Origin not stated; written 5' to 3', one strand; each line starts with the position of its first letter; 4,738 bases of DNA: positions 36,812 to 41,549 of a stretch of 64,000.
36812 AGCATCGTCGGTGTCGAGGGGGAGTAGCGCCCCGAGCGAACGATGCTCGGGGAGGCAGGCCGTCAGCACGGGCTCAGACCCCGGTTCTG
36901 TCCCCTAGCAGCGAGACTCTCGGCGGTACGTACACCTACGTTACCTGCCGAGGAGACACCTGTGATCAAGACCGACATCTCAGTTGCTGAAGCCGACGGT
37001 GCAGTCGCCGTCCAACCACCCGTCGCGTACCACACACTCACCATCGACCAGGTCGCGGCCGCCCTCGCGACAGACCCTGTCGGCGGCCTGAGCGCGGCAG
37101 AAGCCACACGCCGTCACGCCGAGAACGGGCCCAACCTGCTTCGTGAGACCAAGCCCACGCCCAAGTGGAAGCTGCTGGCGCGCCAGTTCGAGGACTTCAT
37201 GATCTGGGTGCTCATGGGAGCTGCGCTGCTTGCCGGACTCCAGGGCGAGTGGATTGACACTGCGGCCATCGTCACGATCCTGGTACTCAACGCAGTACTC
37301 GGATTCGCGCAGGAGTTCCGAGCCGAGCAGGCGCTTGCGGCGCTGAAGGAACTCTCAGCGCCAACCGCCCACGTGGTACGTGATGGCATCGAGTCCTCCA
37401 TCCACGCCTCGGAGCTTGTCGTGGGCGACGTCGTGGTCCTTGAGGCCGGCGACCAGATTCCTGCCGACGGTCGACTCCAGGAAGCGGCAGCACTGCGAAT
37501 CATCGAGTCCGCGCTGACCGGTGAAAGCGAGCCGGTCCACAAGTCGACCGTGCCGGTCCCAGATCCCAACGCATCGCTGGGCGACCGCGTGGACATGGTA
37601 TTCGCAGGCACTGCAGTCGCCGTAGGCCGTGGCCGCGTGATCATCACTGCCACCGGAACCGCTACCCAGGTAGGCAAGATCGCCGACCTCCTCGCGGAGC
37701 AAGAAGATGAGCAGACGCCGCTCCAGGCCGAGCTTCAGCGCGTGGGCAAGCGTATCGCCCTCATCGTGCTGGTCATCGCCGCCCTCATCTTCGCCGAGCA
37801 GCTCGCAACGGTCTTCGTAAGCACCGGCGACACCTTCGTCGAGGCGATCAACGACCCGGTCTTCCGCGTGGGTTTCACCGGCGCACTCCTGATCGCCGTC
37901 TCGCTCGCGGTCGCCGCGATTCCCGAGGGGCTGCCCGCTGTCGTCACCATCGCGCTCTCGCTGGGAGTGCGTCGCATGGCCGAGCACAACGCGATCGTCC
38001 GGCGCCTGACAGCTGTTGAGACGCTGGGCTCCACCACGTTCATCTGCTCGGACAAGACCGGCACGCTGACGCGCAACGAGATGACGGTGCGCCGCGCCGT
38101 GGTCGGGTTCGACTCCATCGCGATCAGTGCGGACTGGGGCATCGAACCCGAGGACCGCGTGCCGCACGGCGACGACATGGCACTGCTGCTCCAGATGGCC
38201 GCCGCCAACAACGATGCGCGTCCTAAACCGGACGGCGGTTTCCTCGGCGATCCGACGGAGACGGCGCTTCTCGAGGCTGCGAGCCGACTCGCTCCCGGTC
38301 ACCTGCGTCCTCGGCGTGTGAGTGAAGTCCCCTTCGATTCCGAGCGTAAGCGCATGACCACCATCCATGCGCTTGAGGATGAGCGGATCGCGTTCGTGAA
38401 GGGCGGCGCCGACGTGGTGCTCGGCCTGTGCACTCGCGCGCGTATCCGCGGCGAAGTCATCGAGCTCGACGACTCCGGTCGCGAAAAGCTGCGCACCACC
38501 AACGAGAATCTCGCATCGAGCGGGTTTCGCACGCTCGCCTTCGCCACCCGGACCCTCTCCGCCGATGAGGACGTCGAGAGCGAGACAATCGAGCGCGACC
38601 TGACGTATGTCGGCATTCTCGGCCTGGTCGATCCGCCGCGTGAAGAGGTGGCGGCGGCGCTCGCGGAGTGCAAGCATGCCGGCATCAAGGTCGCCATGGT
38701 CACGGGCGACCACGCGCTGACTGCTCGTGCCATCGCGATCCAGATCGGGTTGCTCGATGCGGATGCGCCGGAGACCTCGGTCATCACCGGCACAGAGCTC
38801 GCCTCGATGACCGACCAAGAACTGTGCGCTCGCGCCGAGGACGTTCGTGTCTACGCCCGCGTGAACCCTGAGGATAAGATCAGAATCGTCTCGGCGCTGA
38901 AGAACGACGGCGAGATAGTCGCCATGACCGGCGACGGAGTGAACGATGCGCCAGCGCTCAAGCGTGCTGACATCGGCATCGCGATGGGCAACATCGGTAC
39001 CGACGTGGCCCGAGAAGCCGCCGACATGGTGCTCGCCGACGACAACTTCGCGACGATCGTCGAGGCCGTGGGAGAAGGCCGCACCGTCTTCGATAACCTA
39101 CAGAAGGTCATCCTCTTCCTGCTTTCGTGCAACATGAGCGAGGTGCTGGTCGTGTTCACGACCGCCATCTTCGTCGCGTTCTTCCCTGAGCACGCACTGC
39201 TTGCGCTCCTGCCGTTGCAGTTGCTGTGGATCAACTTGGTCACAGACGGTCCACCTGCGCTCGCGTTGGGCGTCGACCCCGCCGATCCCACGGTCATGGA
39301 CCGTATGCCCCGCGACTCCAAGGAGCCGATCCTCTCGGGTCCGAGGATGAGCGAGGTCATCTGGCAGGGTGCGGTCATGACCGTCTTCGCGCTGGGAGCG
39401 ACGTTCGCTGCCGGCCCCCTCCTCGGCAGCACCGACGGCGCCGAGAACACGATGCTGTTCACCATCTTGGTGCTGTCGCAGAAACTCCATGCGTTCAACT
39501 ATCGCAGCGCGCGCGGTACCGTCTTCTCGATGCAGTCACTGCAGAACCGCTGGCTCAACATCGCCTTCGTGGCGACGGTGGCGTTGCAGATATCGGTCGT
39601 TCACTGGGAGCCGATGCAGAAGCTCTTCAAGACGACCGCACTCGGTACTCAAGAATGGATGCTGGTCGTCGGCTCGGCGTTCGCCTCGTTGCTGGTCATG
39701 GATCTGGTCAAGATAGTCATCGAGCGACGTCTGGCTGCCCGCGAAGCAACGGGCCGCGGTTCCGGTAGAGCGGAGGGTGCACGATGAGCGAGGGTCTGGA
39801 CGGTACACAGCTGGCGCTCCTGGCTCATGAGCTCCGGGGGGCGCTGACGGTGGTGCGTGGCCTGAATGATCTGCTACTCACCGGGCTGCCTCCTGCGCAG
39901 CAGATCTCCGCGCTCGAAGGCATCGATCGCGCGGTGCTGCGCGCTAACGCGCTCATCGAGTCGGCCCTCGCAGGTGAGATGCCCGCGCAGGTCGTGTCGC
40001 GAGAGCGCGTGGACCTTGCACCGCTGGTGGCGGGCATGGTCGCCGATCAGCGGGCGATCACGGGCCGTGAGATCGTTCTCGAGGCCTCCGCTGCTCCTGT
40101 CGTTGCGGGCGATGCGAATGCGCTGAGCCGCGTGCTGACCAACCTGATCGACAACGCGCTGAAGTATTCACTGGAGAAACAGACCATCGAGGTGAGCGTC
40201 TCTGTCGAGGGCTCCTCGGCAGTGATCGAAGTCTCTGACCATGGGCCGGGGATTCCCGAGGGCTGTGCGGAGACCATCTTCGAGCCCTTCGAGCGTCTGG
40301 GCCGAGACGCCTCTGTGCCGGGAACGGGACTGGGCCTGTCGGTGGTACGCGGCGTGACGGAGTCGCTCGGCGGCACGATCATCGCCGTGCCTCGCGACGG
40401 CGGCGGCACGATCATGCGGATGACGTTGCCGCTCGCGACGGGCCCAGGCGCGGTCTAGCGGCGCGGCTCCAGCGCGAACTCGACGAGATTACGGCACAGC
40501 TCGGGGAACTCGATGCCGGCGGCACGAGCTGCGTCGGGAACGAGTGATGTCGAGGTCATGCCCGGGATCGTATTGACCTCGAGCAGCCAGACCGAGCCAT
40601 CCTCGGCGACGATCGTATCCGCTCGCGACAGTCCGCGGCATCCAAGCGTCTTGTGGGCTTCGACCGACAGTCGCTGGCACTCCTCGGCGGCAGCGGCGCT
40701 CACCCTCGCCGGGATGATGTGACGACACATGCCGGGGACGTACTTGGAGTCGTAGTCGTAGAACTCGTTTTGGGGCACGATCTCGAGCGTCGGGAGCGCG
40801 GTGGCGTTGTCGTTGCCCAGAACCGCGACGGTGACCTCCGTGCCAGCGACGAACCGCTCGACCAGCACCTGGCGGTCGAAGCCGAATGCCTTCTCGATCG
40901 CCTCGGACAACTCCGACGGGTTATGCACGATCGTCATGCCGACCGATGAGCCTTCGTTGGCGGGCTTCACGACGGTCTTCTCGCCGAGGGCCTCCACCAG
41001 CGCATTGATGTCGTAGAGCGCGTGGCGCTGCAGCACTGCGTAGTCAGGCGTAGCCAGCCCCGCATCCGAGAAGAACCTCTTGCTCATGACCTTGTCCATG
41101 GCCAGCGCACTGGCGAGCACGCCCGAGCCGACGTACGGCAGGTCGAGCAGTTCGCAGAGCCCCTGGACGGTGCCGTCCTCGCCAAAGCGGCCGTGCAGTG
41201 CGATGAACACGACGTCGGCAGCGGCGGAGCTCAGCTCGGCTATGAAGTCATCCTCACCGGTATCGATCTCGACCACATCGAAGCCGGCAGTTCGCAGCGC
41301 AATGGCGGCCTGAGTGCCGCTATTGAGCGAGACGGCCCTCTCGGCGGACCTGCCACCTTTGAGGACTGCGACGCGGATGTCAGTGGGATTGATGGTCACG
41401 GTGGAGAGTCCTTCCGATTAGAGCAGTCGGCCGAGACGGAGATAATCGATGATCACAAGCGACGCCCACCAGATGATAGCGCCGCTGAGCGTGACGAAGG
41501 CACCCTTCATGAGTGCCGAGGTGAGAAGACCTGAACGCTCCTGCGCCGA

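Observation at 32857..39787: Two paralogous P-type ATPases, each behind its own yybP-ykoY-like riboswitch, diverging around sdaAA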

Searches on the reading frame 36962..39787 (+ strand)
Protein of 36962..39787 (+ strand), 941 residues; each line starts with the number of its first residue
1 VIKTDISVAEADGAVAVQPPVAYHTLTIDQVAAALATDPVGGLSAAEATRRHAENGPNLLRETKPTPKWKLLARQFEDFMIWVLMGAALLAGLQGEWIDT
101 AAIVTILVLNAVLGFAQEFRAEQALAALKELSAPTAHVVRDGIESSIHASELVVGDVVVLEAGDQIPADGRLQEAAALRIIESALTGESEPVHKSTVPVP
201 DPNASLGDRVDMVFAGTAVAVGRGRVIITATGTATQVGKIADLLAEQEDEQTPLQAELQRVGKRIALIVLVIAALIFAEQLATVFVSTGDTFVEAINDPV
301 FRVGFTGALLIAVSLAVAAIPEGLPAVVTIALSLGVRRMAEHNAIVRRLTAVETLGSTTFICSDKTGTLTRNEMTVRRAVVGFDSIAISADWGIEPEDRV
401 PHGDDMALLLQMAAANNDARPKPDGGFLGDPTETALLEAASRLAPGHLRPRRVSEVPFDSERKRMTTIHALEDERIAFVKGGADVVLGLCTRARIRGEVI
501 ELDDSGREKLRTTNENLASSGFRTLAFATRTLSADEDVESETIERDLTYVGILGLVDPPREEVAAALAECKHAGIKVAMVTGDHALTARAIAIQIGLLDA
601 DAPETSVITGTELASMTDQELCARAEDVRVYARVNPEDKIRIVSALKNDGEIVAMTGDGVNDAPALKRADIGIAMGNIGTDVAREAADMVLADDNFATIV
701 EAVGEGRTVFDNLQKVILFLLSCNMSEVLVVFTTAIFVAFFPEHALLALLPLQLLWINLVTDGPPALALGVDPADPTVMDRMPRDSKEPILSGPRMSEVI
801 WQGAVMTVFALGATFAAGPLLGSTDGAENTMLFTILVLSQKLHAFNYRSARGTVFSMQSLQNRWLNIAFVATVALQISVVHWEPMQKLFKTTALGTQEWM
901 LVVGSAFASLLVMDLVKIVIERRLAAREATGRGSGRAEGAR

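Call 8: search_protein_families(library=ncbifam, proteins=[window:36962-39787:+])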
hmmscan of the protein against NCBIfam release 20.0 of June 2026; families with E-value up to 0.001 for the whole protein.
window:36962-39787:+ (941 aa): 25 families
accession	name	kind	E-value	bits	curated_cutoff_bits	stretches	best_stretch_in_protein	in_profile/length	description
TIGR01522.1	ATPase-IIA2_Ca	equivalog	9.7e-202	672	798.3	1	22-922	3-852/854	calcium-transporting P-type ATPase, PMR1-type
TIGR01116.1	ATPase-IIA1_Ca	equivalog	2.4e-189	631.2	703.4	1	73-919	2-797/799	calcium-translocating P-type ATPase, SERCA-type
TIGR01517.1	ATPase-IIB_Ca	equivalog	1.4e-157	526.4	507.05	1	28-919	41-879/882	calcium-translocating P-type ATPase, PMCA-type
TIGR01523.1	ATPase-IID_K-Na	equivalog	6.7e-148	494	645.05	2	428-812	457-852/997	potassium/sodium efflux P-type ATPase, fungal-type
TIGR01106.1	ATPase-IIC_X-K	subfamily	4.1e-132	442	946.1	1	22-796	16-823/997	Na,H/K antiporter P-type ATPase subunit alpha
TIGR01647.1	ATPase-IIIA_H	equivalog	1.7e-130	436.6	615.5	1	42-776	1-651/755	plasma-membrane proton-efflux P-type ATPase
TIGR01524.1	ATPase-IIIB_Mg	equivalog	4.6e-119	398.6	610.75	2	449-923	405-863/867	magnesium-translocating P-type ATPase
NF011702.0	PRK15122.1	subfamily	3.6e-101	339.6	975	2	451-923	444-902/907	magnesium-translocating P-type ATPase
TIGR01494.1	ATPase_P-type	subfamily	2.9e-96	322.8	62.3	4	625-749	360-478/478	HAD-IC family P-type ATPase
TIGR01525.1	ATPase-IB_hvy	subfamily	5.5e-74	250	346.25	3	86-380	7-270/560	heavy metal translocating P-type ATPase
TIGR01512.1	ATPase-IB2_Cd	subfamily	2.6e-61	207.9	313.5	3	86-379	7-255/494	cadmium family heavy metal-translocating P-type ATPase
TIGR01657.1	P-ATPase-V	hypoth_equivalog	3e-59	200.5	618.25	2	42-601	139-701/1055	ATP13A2 family polyamine export P-type ATPase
TIGR01511.1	ATPase-IB1_Cu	subfamily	2.1e-47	162.2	397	4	621-731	401-507/542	copper-translocating P-type ATPase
NF008262.1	PRK11033.1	equivalog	2e-39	135.7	1005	3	72-376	169-443/731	zinc/cadmium/mercury/lead-transporting ATPase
TIGR01497.1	kdpB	equivalog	2.9e-37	128.1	527.9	2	617-750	475-606/675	potassium-transporting ATPase subunit KdpB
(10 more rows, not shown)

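Call 9: search_protein_families(library=pfam, proteins=[window:36962-39787:+])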
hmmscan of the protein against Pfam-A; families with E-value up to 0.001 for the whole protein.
window:36962-39787:+ (941 aa): 7 families
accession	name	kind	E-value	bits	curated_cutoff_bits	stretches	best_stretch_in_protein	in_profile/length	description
PF00122.25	E1-E2_ATPase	-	4.5e-51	173.4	28.1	1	130-342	1-181/181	E1-E2 ATPase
PF00689.26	Cation_ATPase_C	-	4e-49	167.2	27.3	1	747-918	2-174/175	Cation transporting ATPase, C-terminus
PF00690.31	Cation_ATPase_N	-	3.8e-20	71.7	20.4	1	23-90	1-68/69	Cation transporter/ATPase, N-terminus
PF00702.32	Hydrolase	-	2.1e-19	71.1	26.4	1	361-670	4-191/191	haloacid dehalogenase-like hydrolase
PF13246.12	Cation_ATPase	-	1.9e-14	53.9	21.7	1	418-492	10-90/91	Cation transport ATPase (P-type)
PF08282.18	Hydrolase_3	-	7.8e-06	26.2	20.9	1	644-701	197-253/255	haloacid dehalogenase-like hydrolase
PF12710.13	HAD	-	6.1e-05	24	27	1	529-667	56-189/189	haloacid dehalogenase-like hydrolase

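Call 11: find_related_loci(query=window:36962-39787:+, collection=genome_contigs, flank=6000)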
Query window:36962-39787:+ (941 aa) in genome_contigs; peptide patterns used: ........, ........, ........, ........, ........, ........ (x = any residue, [..] = any of these).
104 stretches matched a pattern; 17 encode a relative of the query (tblastn E <= 1e-3); 17 distinct loci.
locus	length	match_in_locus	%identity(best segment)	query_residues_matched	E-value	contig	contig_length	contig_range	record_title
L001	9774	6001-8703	72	23-923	0e+0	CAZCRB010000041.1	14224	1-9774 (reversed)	MAG TPA_asm: uncultured Eubacteriales bacterium isolate binchicken_co104_79 genome assembly, contig: NODE_3328_length_14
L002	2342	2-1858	76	312-935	0e+0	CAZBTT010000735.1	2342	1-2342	MAG TPA_asm: uncultured Acidobacteriota bacterium isolate SRP302447_co4_91 genome assembly, contig: NODE_145431_length_2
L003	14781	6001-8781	90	5-932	0e+0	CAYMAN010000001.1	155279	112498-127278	MAG TPA_asm: uncultured Eubacteriales bacterium isolate SRP302447_co4_271 genome assembly, contig: NODE_351_length_15527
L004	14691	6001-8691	43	12-917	0e+0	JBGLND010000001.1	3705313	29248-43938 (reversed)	MAG: Promethearchaeota archaeon isolate PPR_0005 scaffold_51858, whole genome shotgun sequence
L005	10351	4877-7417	39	23-899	0e+0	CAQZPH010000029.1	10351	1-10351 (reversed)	MAG TPA_asm: uncultured Eubacteriales bacterium isolate MGBC114910 genome assembly, contig: MGBC114910.29, whole genome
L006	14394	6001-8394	42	42-920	8e-158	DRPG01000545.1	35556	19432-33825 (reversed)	MAG TPA_asm: Deltaproteobacteria bacterium isolate HyVt-553 HyVt-553_k145_625432, whole genome shotgun sequence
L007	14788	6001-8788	50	6-940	1e-137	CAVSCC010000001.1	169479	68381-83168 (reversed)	MAG: uncultured Coriobacteriia bacterium isolate MFD02979.bin.2.170 genome assembly, contig: contig_118593, whole genome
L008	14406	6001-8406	32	23-808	2e-121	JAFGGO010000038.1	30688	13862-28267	MAG: Promethearchaeota archaeon isolate Zod_Metabat.1389 k87_2943335, whole genome shotgun sequence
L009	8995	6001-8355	33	24-788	9e-119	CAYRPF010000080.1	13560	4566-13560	MAG TPA_asm: uncultured archaeon isolate binchicken_co256_1 genome assembly, contig: NODE_11045_length_13560_cov_7.61480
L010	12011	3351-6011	29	21-927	9e-119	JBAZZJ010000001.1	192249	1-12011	MAG: Candidatus Paceibacterota bacterium isolate SO_2017_GW3_13 scaffold_88_c1_OW296A_2017, whole genome shotgun sequenc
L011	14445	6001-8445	34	42-917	9e-116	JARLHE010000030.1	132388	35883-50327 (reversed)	MAG: Oligoflexia bacterium isolate MAG_CO165 MetaCoAG_Bin_165_Oxic_k141_872442, whole genome shotgun sequence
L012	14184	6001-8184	33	42-815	5e-109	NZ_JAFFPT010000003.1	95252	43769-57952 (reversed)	Leptospira ainazelensis strain 201903071 contig_0024, whole genome shotgun sequence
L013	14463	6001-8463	29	40-922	4e-96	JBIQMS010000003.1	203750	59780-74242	MAG: Terrimonas ferruginea isolate mag.29i NODE_44_length_203750, whole genome shotgun sequence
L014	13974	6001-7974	27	42-785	2e-53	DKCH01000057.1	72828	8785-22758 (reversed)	MAG TPA_asm: Bacillales bacterium UBA6879 UBA6879_contig_242, whole genome shotgun sequence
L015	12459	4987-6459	28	101-715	2e-37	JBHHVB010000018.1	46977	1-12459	MAG: Gammaproteobacteria bacterium isolate S.4.sp3_bin.46 NODE_161_length_46977_cov_6.601829, whole genome shotgun seque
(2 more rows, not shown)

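Call 29: search_protein_families(library=pfam, proteins=[L121:489-1142:+], max_evalue=0.00001)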
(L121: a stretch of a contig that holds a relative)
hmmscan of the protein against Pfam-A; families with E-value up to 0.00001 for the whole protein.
L121:489-1142:+ (217 aa): 1 family
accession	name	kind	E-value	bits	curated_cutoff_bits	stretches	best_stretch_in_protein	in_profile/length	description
PF02659.21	Mntp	-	1.6e-49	168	24.4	1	61-209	3-152/152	Putative manganese efflux pump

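Call 30: search_protein_families(library=pfam, proteins=[L117:2256-2855:-, L136:1709-2275:+, L118:6634-7659:+, L128:3767-5371:+, L106:1897-2916:+], max_evalue=0.00001)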
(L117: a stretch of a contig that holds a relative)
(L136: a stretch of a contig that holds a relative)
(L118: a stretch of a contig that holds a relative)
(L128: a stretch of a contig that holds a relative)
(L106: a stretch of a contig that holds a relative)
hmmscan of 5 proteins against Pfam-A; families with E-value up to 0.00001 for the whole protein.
L117:2256-2855:- (199 aa): 0 families

L136:1709-2275:+ (188 aa): 1 family
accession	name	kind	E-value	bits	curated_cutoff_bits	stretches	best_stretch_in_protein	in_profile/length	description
PF01169.24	GDT1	-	3e-48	162.5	27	2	5-80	1-75/75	Divalent cation/proton antiporter GDT1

L118:6634-7659:+ (341 aa): 1 family
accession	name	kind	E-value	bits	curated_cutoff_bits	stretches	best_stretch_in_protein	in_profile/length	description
PF03741.22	TerC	-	1.4e-52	178.5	27.8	1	69-270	1-175/178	Integral membrane protein TerC family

L128:3767-5371:+ (535 aa): 1 family
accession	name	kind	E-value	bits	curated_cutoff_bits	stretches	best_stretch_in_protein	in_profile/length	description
PF02836.23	Glyco_hydro_2_C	-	3.2e-07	30.2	21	1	329-479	5-163/302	Glycosyl hydrolases family 2, TIM barrel domain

L106:1897-2916:+ (339 aa): 1 family
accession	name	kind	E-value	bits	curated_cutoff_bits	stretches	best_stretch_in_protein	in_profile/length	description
PF01699.29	Na_Ca_ex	-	5.1e-71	238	24.9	2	19-175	3-150/151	Sodium/calcium exchanger protein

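Call 49: search_solved_structures(query=window:36962-39787:+, max_evalue=1e-50, show_alignments=0)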
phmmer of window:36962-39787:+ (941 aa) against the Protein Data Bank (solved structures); distinct sequences matched with E-value up to 1e-50: 70 (the best 60 are shown).
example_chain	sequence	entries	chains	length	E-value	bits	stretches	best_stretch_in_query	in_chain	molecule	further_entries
6zhf_A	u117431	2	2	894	2.2e-196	658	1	41-920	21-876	Calcium-transporting ATPase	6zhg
9euq_A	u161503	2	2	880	3e-196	657.6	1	41-920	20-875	Calcium-transporting ATPase lmo0841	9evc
6zhh_A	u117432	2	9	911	8.3e-194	649.5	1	41-920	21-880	Calcium-transporting ATPase | Calcium-transporting ATPase lmo0841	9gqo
8iwp_A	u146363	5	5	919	7.6e-149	500.7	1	25-922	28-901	Calcium-transporting ATPase type 2C member 1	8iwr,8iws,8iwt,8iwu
7yag_A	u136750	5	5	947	8.8e-149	500.5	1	25-922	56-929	Calcium-transporting ATPase type 2C member 1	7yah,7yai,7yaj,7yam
8iww_A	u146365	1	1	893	1.2e-148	500.1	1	26-921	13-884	Calcium-transporting ATPase type 2C member 1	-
6ln5_A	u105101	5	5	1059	1.8e-146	492.9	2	477-812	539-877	Sarcoplasmic/endoplasmic reticulum calcium ATPase 2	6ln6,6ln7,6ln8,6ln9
5ztf_A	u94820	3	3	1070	1.9e-146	492.8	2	477-812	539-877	Sarcoplasmic/endoplasmic reticulum calcium ATPase 2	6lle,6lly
6jju_A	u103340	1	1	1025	4.2e-146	491.7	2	477-812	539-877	Sarcoplasmic/endoplasmic reticulum calcium ATPase 2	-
7e7s_A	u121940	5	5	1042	6.2e-146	491.1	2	477-812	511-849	Sarcoplasmic/endoplasmic reticulum calcium ATPase 2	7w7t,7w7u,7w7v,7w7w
7bt2_A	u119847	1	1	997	1.4e-145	489.9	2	477-812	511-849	Sarcoplasmic/endoplasmic reticulum calcium ATPase 2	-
5mpm_A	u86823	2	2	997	4.1e-145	488.4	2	477-813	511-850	Sarcoplasmic/endoplasmic reticulum calcium ATPase 2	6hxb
27qy_A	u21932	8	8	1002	2.6e-143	482.4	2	477-805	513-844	Sarcoplasmic/endoplasmic reticulum calcium ATPase 1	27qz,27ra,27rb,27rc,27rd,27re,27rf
3w5b_A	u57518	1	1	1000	7.1e-143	481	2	477-805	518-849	SERCA1a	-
2dqs_A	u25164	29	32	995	1.4e-142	480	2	477-805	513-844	Sarcoplasmic/endoplasmic reticulum calcium ATPase 1 | SERCA1a | SARCOPLASMIC ENDOPLASMIC RETICULUM CALCIUM ATPASE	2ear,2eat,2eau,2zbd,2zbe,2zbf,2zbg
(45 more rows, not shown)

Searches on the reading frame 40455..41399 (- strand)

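Call 8: search_protein_families(library=ncbifam, proteins=[window:40455-41399:-])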
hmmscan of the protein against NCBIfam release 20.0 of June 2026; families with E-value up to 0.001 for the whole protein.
window:40455-41399:- (314 aa): 54 families (the best 25 are shown)
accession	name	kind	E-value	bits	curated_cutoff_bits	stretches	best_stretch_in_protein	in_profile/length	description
NF002378.0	PRK01372.1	subfamily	2.5e-115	384.4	243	1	9-310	8-302/305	D-alanine--D-alanine ligase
TIGR01205.1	D_ala_D_alaTIGR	subfamily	1.1e-96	323.6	245.65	1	9-309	1-317/318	D-alanine--D-alanine ligase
NF002528.0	PRK01966.1-4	subfamily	6.1e-91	304.9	262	2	58-311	97-360/366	D-alanine--D-alanine ligase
NF002526.0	PRK01966.1-2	equivalog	7.9e-81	271.7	449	1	57-311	90-349/362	D-alanine--D-alanine ligase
NF002525.0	PRK01966.1-1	equivalog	3.7e-77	259.8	457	1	59-311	97-352/364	D-alanine--D-alanine ligase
NF011169.0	PRK14571.1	equivalog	8.1e-74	248.7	404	1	9-309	2-295/300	D-alanyl-alanine synthetase A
NF002527.0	PRK01966.1-3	equivalog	7.1e-73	245.7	310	1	60-308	76-327/332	D-alanine--D-alanine ligase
NF011170.0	PRK14572.1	equivalog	1.7e-71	241.2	489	1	54-311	82-347/351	D-alanyl-alanine synthetase A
NF000091.3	D_ala_D_ser_VanG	exception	2.7e-69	233.7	495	1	57-309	90-343/344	D-alanine--D-serine ligase VanG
NF002529.0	PRK01966.1-5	equivalog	9.3e-64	215.5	472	1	62-311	87-338/348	D-alanine--D-alanine ligase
NF000207.3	D_ala_D_ser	equivalog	1e-61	209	520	1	60-311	89-341/342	D-alanine--D-serine ligase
NF000206.1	D_ala_D_lac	equivalog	6.3e-57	193.1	550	1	58-310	88-341/342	D-alanine--(R)-lactate ligase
NF011167.0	PRK14569.1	equivalog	2.1e-52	178.3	410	1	9-309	5-295/296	D-alanyl-alanine synthetase A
NF012215.1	D_ala_D_lac_VanD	exception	8.4e-51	173.3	700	1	59-310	89-341/343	D-alanine--(R)-lactate ligase VanD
NF000372.1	D_ala_D_lac_VanI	exception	8.6e-51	173.3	700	1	60-309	90-340/341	D-alanine--(R)-lactate ligase VanI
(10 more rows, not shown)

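Call 9: search_protein_families(library=pfam, proteins=[window:40455-41399:-])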
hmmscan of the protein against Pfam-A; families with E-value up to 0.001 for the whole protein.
window:40455-41399:- (314 aa): 9 families
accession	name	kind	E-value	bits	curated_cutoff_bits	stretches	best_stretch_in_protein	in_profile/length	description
PF07478.18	Dala_Dala_lig_C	-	3.2e-61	206.9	24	1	110-307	2-204/204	D-ala D-ala ligase C-terminus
PF01820.27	Dala_Dala_lig_N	-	1.2e-21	77.9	34.6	2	58-92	87-121/121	D-ala D-ala ligase N-terminus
PF02222.28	ATP-grasp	-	1.5e-10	41.5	27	1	109-275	2-159/179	ATP-grasp domain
PF02655.19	ATP-grasp_3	-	1.2e-08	35.7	23.2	1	101-277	2-155/160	ATP-grasp domain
PF13535.11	ATP-grasp_4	-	3.9e-07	30.3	27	1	142-278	5-151/160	ATP-grasp domain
PF01071.24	GARS_A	-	1.1e-06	29.1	27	1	102-201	2-105/194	Phosphoribosylglycinamide synthetase, ATP-grasp (A) domain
PF14397.11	ATPgrasp_ST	-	2e-06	27.7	31.4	0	101-159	20-80/278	Sugar-transfer associated ATP-grasp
PF03133.20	TTL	-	1.8e-05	24.5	20.1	1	226-285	209-265/292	Tubulin-tyrosine ligase family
PF02786.22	CPSase_L_D2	-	2.5e-05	24.3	19.8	1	102-210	1-118/211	Carbamoyl-phosphate synthase L chain, ATP binding domain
